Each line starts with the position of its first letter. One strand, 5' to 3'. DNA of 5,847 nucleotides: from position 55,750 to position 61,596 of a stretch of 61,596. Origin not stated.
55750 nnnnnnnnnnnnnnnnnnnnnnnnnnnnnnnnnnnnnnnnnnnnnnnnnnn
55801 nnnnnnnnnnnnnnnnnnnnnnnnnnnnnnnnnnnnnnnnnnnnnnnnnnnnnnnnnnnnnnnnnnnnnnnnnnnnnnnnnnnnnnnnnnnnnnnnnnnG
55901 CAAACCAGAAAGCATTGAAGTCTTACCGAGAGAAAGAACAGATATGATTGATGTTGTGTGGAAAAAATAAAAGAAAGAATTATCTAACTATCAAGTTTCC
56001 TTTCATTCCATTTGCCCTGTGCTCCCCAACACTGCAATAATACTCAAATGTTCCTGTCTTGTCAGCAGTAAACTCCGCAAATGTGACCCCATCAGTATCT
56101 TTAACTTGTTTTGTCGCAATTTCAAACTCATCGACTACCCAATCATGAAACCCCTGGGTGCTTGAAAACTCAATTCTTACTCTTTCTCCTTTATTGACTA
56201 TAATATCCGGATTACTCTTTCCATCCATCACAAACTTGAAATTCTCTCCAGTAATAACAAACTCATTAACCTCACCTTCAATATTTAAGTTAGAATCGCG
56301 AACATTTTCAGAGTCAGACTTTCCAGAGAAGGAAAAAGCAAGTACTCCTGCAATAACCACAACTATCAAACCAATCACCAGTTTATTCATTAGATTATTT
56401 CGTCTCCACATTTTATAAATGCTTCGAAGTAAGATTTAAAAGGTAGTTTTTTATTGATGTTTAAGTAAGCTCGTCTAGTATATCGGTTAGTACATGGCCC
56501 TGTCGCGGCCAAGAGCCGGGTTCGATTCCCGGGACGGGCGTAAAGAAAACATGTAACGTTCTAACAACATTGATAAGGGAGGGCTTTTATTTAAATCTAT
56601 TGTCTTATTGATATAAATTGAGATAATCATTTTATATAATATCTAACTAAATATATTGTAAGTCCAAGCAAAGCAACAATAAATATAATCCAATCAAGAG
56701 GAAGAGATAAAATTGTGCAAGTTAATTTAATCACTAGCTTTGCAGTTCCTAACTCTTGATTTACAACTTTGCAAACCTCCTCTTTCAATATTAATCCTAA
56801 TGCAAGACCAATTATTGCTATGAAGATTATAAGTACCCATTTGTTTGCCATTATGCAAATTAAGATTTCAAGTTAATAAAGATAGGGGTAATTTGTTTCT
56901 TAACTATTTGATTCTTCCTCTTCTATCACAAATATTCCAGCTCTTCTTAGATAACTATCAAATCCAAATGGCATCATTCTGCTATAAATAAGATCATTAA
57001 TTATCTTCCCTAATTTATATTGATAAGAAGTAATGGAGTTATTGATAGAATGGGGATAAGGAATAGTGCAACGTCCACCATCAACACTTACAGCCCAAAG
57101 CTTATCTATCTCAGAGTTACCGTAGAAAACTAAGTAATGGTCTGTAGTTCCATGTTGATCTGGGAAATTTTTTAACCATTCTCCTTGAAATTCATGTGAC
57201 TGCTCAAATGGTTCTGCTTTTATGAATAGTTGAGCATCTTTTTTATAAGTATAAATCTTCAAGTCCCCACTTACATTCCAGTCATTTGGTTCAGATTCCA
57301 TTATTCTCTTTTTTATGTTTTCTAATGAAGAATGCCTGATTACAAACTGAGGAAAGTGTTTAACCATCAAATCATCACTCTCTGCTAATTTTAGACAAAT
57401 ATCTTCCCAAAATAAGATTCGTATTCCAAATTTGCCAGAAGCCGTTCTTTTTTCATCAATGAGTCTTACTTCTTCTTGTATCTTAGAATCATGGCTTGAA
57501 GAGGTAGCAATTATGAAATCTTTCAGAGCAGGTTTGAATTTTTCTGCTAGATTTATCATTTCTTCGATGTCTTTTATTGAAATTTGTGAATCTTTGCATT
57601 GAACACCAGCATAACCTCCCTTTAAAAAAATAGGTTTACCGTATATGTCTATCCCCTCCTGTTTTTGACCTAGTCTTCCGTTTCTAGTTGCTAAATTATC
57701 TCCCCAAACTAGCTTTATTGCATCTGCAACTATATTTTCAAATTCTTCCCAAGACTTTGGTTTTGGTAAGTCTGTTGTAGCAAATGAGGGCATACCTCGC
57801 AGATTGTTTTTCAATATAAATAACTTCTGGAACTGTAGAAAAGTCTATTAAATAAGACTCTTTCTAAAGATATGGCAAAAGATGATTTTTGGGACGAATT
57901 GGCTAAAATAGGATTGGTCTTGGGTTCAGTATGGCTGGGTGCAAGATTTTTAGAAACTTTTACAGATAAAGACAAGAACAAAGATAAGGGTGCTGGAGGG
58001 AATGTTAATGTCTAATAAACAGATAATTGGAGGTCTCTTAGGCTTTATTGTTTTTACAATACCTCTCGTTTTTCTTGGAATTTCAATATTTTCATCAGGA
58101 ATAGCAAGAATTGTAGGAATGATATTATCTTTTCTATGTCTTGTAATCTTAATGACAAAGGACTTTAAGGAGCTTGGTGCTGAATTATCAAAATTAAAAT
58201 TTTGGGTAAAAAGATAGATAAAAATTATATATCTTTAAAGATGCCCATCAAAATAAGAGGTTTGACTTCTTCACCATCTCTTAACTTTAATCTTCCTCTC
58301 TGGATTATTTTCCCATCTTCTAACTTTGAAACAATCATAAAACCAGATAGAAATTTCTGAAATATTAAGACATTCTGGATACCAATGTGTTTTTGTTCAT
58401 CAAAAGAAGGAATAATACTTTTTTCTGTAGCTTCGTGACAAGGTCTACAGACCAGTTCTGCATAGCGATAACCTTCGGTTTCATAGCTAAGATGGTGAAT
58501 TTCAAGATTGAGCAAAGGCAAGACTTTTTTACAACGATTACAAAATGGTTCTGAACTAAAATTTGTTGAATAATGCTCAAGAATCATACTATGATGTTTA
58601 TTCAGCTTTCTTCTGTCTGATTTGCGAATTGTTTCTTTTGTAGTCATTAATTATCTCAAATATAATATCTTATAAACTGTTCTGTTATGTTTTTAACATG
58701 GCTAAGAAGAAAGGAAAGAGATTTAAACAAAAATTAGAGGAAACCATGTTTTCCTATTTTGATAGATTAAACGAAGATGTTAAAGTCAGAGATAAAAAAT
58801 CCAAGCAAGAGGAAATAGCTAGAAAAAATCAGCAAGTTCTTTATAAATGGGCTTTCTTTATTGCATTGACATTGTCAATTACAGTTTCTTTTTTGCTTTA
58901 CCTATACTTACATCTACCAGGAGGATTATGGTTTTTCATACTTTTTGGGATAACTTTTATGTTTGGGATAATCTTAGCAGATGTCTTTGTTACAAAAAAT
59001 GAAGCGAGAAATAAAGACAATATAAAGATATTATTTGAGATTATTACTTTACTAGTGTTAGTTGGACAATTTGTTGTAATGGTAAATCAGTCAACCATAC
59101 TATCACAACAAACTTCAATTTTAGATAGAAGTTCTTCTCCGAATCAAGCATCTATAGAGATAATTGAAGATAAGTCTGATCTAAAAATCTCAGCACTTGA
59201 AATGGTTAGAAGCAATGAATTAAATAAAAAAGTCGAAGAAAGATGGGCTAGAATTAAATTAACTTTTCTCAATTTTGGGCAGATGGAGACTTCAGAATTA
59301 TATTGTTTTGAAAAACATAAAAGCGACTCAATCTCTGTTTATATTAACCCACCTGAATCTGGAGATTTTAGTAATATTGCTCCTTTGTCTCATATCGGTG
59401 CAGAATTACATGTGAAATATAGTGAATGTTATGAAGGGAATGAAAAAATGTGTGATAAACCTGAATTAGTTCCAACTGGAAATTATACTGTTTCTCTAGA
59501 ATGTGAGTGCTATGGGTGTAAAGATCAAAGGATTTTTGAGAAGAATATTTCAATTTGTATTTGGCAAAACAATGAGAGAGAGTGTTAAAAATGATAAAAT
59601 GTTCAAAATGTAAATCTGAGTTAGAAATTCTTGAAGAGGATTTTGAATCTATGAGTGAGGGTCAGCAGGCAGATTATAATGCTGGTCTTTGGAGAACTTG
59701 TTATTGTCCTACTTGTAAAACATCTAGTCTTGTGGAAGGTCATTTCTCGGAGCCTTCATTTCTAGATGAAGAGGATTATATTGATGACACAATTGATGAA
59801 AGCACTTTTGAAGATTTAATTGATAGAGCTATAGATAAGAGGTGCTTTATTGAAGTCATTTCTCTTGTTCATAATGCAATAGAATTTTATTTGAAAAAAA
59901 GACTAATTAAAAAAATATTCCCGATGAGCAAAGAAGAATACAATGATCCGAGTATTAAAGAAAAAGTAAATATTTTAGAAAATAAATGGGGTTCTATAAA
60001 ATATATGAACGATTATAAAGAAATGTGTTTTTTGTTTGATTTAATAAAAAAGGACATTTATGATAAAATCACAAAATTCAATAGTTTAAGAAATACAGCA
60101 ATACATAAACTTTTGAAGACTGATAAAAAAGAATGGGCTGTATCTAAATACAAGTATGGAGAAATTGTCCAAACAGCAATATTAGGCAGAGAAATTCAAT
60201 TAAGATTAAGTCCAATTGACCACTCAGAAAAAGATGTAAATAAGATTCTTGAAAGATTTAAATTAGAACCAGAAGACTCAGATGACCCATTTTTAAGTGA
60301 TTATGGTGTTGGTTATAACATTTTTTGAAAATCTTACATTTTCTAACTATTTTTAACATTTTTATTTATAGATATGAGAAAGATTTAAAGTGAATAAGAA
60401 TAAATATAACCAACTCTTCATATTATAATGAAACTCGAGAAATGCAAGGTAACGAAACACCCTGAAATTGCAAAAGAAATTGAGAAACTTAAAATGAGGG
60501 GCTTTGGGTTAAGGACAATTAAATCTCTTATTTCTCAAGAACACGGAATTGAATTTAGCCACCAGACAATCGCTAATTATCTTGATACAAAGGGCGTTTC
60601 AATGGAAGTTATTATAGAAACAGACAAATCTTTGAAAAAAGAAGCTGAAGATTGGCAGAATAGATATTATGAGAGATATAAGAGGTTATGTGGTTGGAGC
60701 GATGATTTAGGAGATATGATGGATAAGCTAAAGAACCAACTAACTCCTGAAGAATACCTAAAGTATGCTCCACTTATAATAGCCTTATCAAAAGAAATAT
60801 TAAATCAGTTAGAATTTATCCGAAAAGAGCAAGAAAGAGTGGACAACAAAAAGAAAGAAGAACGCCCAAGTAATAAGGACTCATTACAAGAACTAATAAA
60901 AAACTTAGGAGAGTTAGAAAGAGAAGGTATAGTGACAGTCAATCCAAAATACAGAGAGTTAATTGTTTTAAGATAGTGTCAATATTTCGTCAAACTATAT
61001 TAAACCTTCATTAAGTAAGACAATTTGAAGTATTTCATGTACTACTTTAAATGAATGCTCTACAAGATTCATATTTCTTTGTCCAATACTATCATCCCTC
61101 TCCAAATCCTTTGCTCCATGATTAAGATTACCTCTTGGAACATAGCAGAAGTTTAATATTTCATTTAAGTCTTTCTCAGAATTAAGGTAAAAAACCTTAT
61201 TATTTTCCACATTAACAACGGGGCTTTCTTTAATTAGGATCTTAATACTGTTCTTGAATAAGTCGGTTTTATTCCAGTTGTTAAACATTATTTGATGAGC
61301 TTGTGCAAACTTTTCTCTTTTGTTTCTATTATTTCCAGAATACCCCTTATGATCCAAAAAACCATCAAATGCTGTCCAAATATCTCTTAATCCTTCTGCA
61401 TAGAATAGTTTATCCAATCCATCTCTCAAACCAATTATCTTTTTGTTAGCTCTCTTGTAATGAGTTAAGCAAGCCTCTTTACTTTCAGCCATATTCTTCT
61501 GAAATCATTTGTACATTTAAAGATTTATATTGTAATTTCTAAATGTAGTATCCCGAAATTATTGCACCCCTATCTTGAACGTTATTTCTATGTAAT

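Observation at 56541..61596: tRNA-Asp-adjacent island of nuclease-like, HEPN-like and small membrane proteins (candidate defence or mobile island)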

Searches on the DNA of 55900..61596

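Call 114: search_rna_families(source=window, start=55900, end=61596, threshold=evalue, max_evalue=0.1)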
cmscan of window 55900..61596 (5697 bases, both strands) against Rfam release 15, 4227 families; matches with E-value up to 0.1: 1.
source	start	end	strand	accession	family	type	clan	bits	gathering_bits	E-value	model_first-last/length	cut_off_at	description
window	56469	56540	+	RF00005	tRNA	Gene; tRNA;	CL00001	54.8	29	4.2e-10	1-71/71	no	tRNA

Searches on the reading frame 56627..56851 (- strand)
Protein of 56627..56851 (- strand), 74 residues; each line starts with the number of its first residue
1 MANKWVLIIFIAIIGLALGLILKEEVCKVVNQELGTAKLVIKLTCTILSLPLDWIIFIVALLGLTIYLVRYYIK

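Call 6: search_protein_families(library=pfam, max_evalue=1, proteins=[window:56627-56851:-])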
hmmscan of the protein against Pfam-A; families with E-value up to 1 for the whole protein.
window:56627-56851:- (74 aa): 2 families
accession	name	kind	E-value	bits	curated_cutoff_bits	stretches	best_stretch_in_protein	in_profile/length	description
PF09946.14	DUF2178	-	0.21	12.1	22.8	1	2-71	17-81/104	Predicted membrane protein (DUF2178)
PF23494.1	bPH_10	-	0.24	11.3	27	1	3-66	9-69/151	YqeB-like bacterial PH domain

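Call 7: search_protein_families(library=padloc, max_evalue=1, proteins=[window:56627-56851:-])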
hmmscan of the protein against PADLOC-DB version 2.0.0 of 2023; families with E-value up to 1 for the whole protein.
window:56627-56851:- (74 aa): 0 families

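Call 9: search_protein_families(library=phrogs, max_evalue=0.1, proteins=[window:56627-56851:-])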
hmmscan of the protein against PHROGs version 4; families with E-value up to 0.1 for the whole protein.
window:56627-56851:- (74 aa): 0 families

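Call 19: search_protein_families(library=ncbifam, max_evalue=1, proteins=[window:56627-56851:-])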
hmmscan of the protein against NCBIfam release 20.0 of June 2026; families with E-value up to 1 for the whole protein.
window:56627-56851:- (74 aa): 0 families
